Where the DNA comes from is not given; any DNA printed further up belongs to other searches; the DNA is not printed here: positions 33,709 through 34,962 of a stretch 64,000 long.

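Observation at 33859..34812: D-glucuronyl C5-epimerase-like gene in a Gram-positive capsule locus next to ugd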

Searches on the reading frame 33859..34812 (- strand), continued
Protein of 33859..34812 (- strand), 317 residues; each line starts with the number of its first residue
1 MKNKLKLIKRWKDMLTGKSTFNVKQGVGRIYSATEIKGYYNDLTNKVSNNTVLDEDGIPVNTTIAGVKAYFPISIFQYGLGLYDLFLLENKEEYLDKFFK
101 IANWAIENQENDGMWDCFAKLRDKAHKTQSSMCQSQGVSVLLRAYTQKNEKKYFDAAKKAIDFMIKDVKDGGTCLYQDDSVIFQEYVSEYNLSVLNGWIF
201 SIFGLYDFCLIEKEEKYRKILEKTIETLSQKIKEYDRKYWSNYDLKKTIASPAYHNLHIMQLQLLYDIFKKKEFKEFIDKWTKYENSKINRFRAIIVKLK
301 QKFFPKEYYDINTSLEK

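Call 22: find_related_loci(query=A1, collection=genome_contigs, flank=10000)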
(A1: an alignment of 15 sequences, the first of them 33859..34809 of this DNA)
Query A1 (316 aa) in genome_contigs; peptide patterns used: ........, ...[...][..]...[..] (x = any residue, [..] = any of these).
148 stretches matched a pattern; 116 encode a relative of the query (tblastn E <= 1e-3); the best 80 are kept; 80 distinct loci.
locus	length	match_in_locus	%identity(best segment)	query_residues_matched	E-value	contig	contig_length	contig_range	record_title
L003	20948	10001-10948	91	1-316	0e+0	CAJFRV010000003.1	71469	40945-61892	uncultured Clostridia bacterium isolate Chicken_20_mag_115 genome assembly, contig: MAGpy_11413_20_idba_bin_115_fascaffo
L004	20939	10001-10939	65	4-316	2e-139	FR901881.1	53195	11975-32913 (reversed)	Clostridium sp. CAG:389 genomic scaffold, scf57, whole genome shotgun sequence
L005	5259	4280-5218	65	4-316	2e-139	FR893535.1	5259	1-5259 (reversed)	Clostridium sp. CAG:433 genomic scaffold, scf14, whole genome shotgun sequence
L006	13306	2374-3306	64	4-314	5e-138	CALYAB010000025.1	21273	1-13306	MAG: uncultured Clostridia bacterium isolate BRZ_PD__bin86 genome assembly, contig: BRZ_PD__NODE_3365_length_21273_cov_1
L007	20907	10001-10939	62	4-316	3e-136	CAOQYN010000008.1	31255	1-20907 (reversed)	MAG TPA_asm: uncultured Candidatus Saccharibacteria bacterium isolate MGBC127616 genome assembly, contig: MGBC127616.8,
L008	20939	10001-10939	65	4-316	4e-136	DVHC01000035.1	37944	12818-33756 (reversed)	MAG TPA_asm: Candidatus Onthousia excrementipullorum isolate CHK184-20233 CHK184__C112034_L37944_ERR3414579, whole genom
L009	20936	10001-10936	61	5-316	9e-135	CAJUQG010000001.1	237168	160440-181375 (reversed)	MAG TPA_asm: uncultured Bacilli bacterium isolate MGBC163973 genome assembly, contig: MGBC163973.1, whole genome shotgun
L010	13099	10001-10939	64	4-316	7e-128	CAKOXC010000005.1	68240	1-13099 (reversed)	MAG: uncultured Bacilli bacterium isolate REFINED_METABAT215_TOP10_CONTIGS_1500_ASSEMBLY_K77_MERGED__Hadza_MoBio_hadza-E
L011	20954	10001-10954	57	2-316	3e-115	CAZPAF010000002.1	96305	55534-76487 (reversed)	MAG TPA_asm: uncultured Lachnospiraceae bacterium isolate SRP315200_co2_78 genome assembly, contig: NODE_30_length_96305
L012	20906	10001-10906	44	2-303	4e-98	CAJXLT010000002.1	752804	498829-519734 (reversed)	MAG TPA_asm: uncultured Paenibacillaceae bacterium isolate SRR6201619_bin.6_MetaBAT_v2.12.1_MAG genome assembly, contig:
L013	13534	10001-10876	49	7-302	5e-90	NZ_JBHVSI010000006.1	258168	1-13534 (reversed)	Neobacillus sp. NPDC058068 NPDC058068_T29_D6.ctg-0006, whole genome shotgun sequence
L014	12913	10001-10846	51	1-285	1e-89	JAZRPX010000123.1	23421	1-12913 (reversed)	MAG: Acutalibacteraceae bacterium isolate T1900045369_YK20190059.MAGScoT_cleanbin_000021 SGB_6855_k141_387987, whole gen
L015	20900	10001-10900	47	3-305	9e-89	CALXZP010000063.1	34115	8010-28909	MAG: uncultured Clostridia bacterium isolate E14__bin165 genome assembly, contig: E14__k127_5147360, whole genome shotgu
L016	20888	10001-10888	46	2-302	1e-87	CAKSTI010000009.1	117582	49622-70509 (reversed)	MAG: uncultured Clostridia bacterium isolate REFINED_METABAT215_TOP10_CONTIGS_1500_ASSEMBLY_K77_MERGED__Hadza_MoBio_hadz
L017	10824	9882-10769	46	3-301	3e-86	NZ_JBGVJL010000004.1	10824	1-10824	MAG: Ruminococcus sp. isolate fecal_MAG_112 fecal_MAG_112_contig_0004, whole genome shotgun sequence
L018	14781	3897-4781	44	9-306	1e-85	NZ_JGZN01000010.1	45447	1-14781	Bifidobacterium saguini DSM 23967 Contig10, whole genome shotgun sequence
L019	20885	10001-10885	46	7-305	3e-85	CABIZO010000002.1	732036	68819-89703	Peptostreptococcaceae bacterium isolate MGYG-HGUT-00102 genome assembly, contig: .20298_2_47.2, whole genome shotgun seq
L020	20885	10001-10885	46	4-301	2e-84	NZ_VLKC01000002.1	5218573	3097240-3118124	Sporomusa sp. KB1 SalpaDRAFT_Scaffold1.2, whole genome shotgun sequence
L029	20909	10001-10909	42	2-305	2e-81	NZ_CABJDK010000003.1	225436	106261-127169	Collinsella aerofaciens isolate MGYG-HGUT-00207, whole genome shotgun sequence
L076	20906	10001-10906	42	1-305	6e-85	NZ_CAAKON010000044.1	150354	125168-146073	Olsenella uli isolate Olsenella_uli_MC2, whole genome shotgun sequence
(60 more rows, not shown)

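Call 28: search_protein_families(library=ncbifam, proteins=[L004:16527-17696:+, L008:15594-16760:+, L012:811-2172:+, L020:10983-12245:+, L029:7387-8688:+, L018:311-1633:+, L076:16714-17982:+, L019:15152-16372:+], max_evalue=1e-30)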
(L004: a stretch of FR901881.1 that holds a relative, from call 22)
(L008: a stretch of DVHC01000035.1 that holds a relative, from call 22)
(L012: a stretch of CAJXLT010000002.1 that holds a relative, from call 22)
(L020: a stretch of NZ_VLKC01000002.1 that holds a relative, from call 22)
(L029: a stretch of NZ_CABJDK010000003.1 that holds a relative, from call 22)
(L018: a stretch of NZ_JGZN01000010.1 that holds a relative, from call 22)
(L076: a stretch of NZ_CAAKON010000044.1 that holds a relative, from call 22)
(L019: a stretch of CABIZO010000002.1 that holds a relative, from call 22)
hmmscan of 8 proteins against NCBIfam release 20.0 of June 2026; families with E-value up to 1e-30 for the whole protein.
L004:16527-17696:+ (389 aa): 5 families
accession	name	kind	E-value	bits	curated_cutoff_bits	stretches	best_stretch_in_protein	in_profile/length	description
NF011631.0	PRK15057.1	equivalog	5.3e-170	565.7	757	1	1-389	1-388/388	UDP-glucose 6-dehydrogenase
TIGR03026.1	NDP-sugDHase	subfamily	1.1e-94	317.5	189.8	1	1-378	1-396/413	nucleotide sugar dehydrogenase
NF041297.1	UDPGDh_AglM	equivalog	2.7e-46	158.4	670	1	1-349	1-368/429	UDP-glucose 6-dehydrogenase AglM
NF047673.2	TeichurnBiosyTuaD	equivalog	1.1e-41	143.4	700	1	2-342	3-355/439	UDP-glucose 6-dehydrogenase TuaD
NF040825.1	UDPMaNacDH_Arch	equivalog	2.4e-31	109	750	1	1-341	1-352/418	UDP-N-acetyl-D-mannosamine dehydrogenase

L008:15594-16760:+ (388 aa): 4 families
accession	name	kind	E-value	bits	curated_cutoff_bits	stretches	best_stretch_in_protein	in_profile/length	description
NF011631.0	PRK15057.1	equivalog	3.9e-170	566.1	757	1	1-388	1-388/388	UDP-glucose 6-dehydrogenase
TIGR03026.1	NDP-sugDHase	subfamily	6.5e-98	328.2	189.8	1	1-379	1-398/413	nucleotide sugar dehydrogenase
NF041297.1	UDPGDh_AglM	equivalog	7.3e-47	160.2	670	1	1-343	1-363/429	UDP-glucose 6-dehydrogenase AglM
NF047673.2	TeichurnBiosyTuaD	equivalog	1e-41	143.5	700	1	2-341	3-355/439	UDP-glucose 6-dehydrogenase TuaD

L012:811-2172:+ (453 aa): 6 families
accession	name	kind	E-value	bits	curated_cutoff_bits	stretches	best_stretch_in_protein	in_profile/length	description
NF047673.2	TeichurnBiosyTuaD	equivalog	5.2e-179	596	700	1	7-439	3-436/439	UDP-glucose 6-dehydrogenase TuaD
TIGR03026.1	NDP-sugDHase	subfamily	2.1e-140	468.2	189.8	1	6-415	1-413/413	nucleotide sugar dehydrogenase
NF041297.1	UDPGDh_AglM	equivalog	3.2e-114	382.2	670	1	6-420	1-420/429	UDP-glucose 6-dehydrogenase AglM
NF040825.1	UDPMaNacDH_Arch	equivalog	9.9e-55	186.1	750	1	6-434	1-415/418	UDP-N-acetyl-D-mannosamine dehydrogenase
NF011631.0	PRK15057.1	equivalog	4.4e-49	167.6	757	1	6-363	1-348/388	UDP-glucose 6-dehydrogenase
NF008286.0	PRK11064.1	equivalog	3.1e-47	161.1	459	1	4-405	2-411/420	UDP-N-acetyl-D-mannosamine dehydrogenase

L020:10983-12245:+ (420 aa): 6 families
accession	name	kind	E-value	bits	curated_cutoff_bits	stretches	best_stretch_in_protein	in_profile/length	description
TIGR03026.1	NDP-sugDHase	subfamily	1.8e-132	442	189.8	1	3-396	2-413/413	nucleotide sugar dehydrogenase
NF008286.0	PRK11064.1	equivalog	3.1e-123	411.5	459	1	2-382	4-407/420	UDP-N-acetyl-D-mannosamine dehydrogenase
NF040825.1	UDPMaNacDH_Arch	equivalog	2.7e-122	408.7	750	1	3-414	2-414/418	UDP-N-acetyl-D-mannosamine dehydrogenase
NF041297.1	UDPGDh_AglM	equivalog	5.3e-54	183.7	670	1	3-399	2-418/429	UDP-glucose 6-dehydrogenase AglM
NF011729.0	PRK15182.1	equivalog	4.8e-51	173.9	592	1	3-395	8-413/425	Vi polysaccharide biosynthesis UDP-N-acetylglucosamine C-6 dehydrogenase TviB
NF047673.2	TeichurnBiosyTuaD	equivalog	2.2e-48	165.5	700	1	1-416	1-432/439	UDP-glucose 6-dehydrogenase TuaD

L029:7387-8688:+ (433 aa): 4 families
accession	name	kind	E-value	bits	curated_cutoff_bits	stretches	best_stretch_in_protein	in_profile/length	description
NF011631.0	PRK15057.1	equivalog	2.1e-158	527.5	757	1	15-433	1-388/388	UDP-glucose 6-dehydrogenase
TIGR03026.1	NDP-sugDHase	subfamily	1.6e-91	307.1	189.8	1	15-419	1-393/413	nucleotide sugar dehydrogenase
NF041297.1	UDPGDh_AglM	equivalog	5.1e-43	147.6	670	1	15-383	1-358/429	UDP-glucose 6-dehydrogenase AglM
NF047673.2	TeichurnBiosyTuaD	equivalog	8.6e-39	133.9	700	1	16-401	3-372/439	UDP-glucose 6-dehydrogenase TuaD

L018:311-1633:+ (440 aa): 4 families
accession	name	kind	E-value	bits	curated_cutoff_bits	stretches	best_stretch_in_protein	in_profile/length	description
NF011631.0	PRK15057.1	equivalog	4e-173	575.9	757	1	29-440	1-388/388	UDP-glucose 6-dehydrogenase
TIGR03026.1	NDP-sugDHase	subfamily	2.7e-94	316.2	189.8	1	30-430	2-397/413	nucleotide sugar dehydrogenase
NF041297.1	UDPGDh_AglM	equivalog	9.7e-45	153.2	670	1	30-390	2-359/429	UDP-glucose 6-dehydrogenase AglM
NF047673.2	TeichurnBiosyTuaD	equivalog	1.1e-41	143.4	700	1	30-414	3-380/439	UDP-glucose 6-dehydrogenase TuaD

L076:16714-17982:+ (422 aa): 4 families
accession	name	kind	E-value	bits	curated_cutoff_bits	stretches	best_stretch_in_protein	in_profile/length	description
NF011631.0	PRK15057.1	equivalog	1.7e-163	544.2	757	1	4-422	1-388/388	UDP-glucose 6-dehydrogenase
TIGR03026.1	NDP-sugDHase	subfamily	4.6e-89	299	189.8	1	4-412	1-397/413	nucleotide sugar dehydrogenase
NF041297.1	UDPGDh_AglM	equivalog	7e-40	137.2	670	1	4-372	1-358/429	UDP-glucose 6-dehydrogenase AglM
NF047673.2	TeichurnBiosyTuaD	equivalog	1.2e-39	136.7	700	1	5-372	3-352/439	UDP-glucose 6-dehydrogenase TuaD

L019:15152-16372:+ (406 aa): 5 families
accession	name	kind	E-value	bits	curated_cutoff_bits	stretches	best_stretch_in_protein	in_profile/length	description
NF011631.0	PRK15057.1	equivalog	1.4e-203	676.1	757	1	19-406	1-388/388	UDP-glucose 6-dehydrogenase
TIGR03026.1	NDP-sugDHase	subfamily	3.5e-102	342.2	189.8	1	19-394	1-395/413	nucleotide sugar dehydrogenase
NF041297.1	UDPGDh_AglM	equivalog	1.5e-51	175.7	670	1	19-359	1-361/429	UDP-glucose 6-dehydrogenase AglM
NF047673.2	TeichurnBiosyTuaD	equivalog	2.1e-44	152.4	700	1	20-359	3-355/439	UDP-glucose 6-dehydrogenase TuaD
NF040825.1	UDPMaNacDH_Arch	equivalog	5e-37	127.7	750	1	19-358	1-352/418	UDP-N-acetyl-D-mannosamine dehydrogenase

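Call 43: predict_structure(alignment_id=A2)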
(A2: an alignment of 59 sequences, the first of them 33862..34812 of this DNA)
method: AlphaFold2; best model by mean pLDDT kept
length: 317 residues; sequences in the alignment: 59
mean_pLDDT: 93.7   pTM: 0.92
mean pLDDT of the five models: 93.7, 93.1, 92.2, 92.2, 91.8
residues with pLDDT >= 90: 254; 70-90: 55; 50-70: 8; < 50: 0
segments of 3 or more residues with pLDDT < 50: none
pLDDT, mean of each block of 10 residues (from residue 1): 73 70 84 97 93 96 91 97 98 98 98 95 92 98 98 99 98 96 95 96 99 98 98 98 95 94 98 98 97 91 84 83
secondary structure, 60 per line:
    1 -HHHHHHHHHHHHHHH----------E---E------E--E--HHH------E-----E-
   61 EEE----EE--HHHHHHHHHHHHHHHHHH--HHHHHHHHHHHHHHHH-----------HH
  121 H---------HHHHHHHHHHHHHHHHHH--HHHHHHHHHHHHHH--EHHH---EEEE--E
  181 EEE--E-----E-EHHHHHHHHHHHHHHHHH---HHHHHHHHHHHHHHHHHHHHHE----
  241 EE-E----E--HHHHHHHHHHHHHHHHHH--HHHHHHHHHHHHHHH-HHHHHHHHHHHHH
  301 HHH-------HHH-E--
elements in order: H2-16 E61-63 H72-89 H92-107 H131-148 H151-164 E174-177 E180-183 H195-211 H215-235 H252-269 H272-286 H288-303

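Call 45: search_protein_representatives(protein=window:33862-34812:-)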
Query: 317 residues. Proteins with E-value up to 0.001 (for the whole library): 3211; up to 1e-10: 1715; up to 1e-30: 186. The best 150 are listed.
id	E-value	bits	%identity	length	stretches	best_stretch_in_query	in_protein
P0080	9.4e-120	416.2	57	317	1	4-316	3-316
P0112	1.1e-96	340.4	52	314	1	2-303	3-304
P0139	7.2e-86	304.9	47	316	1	3-303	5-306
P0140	4.9e-85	302.1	45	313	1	2-303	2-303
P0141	5.6e-83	295.4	47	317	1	2-303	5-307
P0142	3.3e-81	289.6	46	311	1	1-303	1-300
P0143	9.8e-79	281.5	46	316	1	3-304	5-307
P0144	6.1e-75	269.0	43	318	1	2-305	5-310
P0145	2.4e-74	267.1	44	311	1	10-303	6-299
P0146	6.2e-72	259.1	44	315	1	2-303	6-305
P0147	4.4e-70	253.0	44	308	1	4-303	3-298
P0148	1.6e-69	251.2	42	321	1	20-303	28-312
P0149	3.1e-69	250.2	42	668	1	8-306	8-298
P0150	4.0e-69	249.9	42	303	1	5-303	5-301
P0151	5.3e-68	246.2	45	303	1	6-303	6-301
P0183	1.9e-48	181.9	42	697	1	35-303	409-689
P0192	6.6e-47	176.9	33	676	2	46-287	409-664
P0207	1.9e-43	165.6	34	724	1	7-303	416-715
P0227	3.5e-40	154.8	36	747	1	37-302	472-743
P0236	4.2e-38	148.0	30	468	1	17-309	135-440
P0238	9.2e-38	146.9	38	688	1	24-292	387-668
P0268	2.0e-34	135.9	29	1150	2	78-285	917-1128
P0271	2.6e-34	135.6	39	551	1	70-306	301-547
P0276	1.1e-33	133.5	36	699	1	36-283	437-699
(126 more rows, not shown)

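Call 46: fold_search(model_id=the predicted structure, library=pdb)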
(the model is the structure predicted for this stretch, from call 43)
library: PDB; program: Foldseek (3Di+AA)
matches with E <= 10: 882; with E <= 0.001: 38
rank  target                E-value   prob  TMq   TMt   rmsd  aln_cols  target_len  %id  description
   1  6i01_A                1.9e-11  1.00  0.54  0.34   2.6       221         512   26  Structure of human D-glucuronyl C5 epimerase in complex with substrate (released 2019-04-03)
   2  6hzz_A                2.1e-11  1.00  0.56  0.36   3.2       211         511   27  Structure of human D-glucuronyl C5 epimerase (released 2019-04-03)
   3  6i01_B                2.7e-11  1.00  0.55  0.34   2.6       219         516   26  Structure of human D-glucuronyl C5 epimerase in complex with substrate (released 2019-04-03)
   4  4pw2                  2.9e-11  1.00  0.56  0.35   2.8       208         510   28  Crystal structure of D-glucuronyl C5 epimerase (released 2015-01-14)
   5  6hzz_B                3.6e-11  1.00  0.56  0.35   2.3       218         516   26  Structure of human D-glucuronyl C5 epimerase (released 2019-04-03)
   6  6i02_A                6.0e-11  1.00  0.56  0.35   2.7       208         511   28  Structure of human D-glucuronyl C5 epimerase in complex with product (released 2019-04-03)
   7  4pxq_A                6.6e-11  1.00  0.56  0.35   2.8       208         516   28  Crystal structure of D-glucuronyl C5-epimerase in complex with heparin hexasaccharide (released 2015-01-14)
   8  4pxq_B                1.0e-10  1.00  0.55  0.35   2.5       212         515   26  Crystal structure of D-glucuronyl C5-epimerase in complex with heparin hexasaccharide (released 2015-01-14)
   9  4v1s_A                1.3e-04  1.00  0.46  0.41   5.7       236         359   16  Structure of the GH76 alpha-mannanase BT2949 from Bacteroides thetaiotaomicron (released 2015-02-11)
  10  8wbu                  1.4e-04  1.00  0.51  0.43   6.9       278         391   11  The crystal structure of circular mannose with mutant H247F of the cellobiose 2-epimerase from Caldicellulosiruptor sacc (released 2023-10-25)
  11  4z4j                  1.9e-04  1.00  0.54  0.45   4.7       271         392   11  Crystal Structure of cellobiose 2-epimerase from Caldicellulosiruptor saccharolyticus DSM 8903 (released 2016-04-13)
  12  3k7x                  2.0e-04  1.00  0.52  0.48   8.0       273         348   14  Crystal structure of the Lin0763 protein from Listeria innocua. Northeast Structural Genomics Consortium Target LkR23. (released 2009-10-27)
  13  4v1r_A                2.2e-04  1.00  0.45  0.40   5.5       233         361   15  Structure of a selenomethionine derivative of the GH76 alpha- mannanase BT2949 Bacteroides thetaiotaomicron (released 2015-02-11)
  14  4d4c_A                2.8e-04  1.00  0.41  0.39  10.4       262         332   10  The catalytic domain, BcGH76, of Bacillus circulans Aman6 in complex with 1,6-ManDMJ (released 2015-03-25)
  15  5noa                  3.1e-04  1.00  0.43  0.39  11.3       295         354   11  Polysaccharide Lyase BACCELL_00875 (released 2017-06-28)
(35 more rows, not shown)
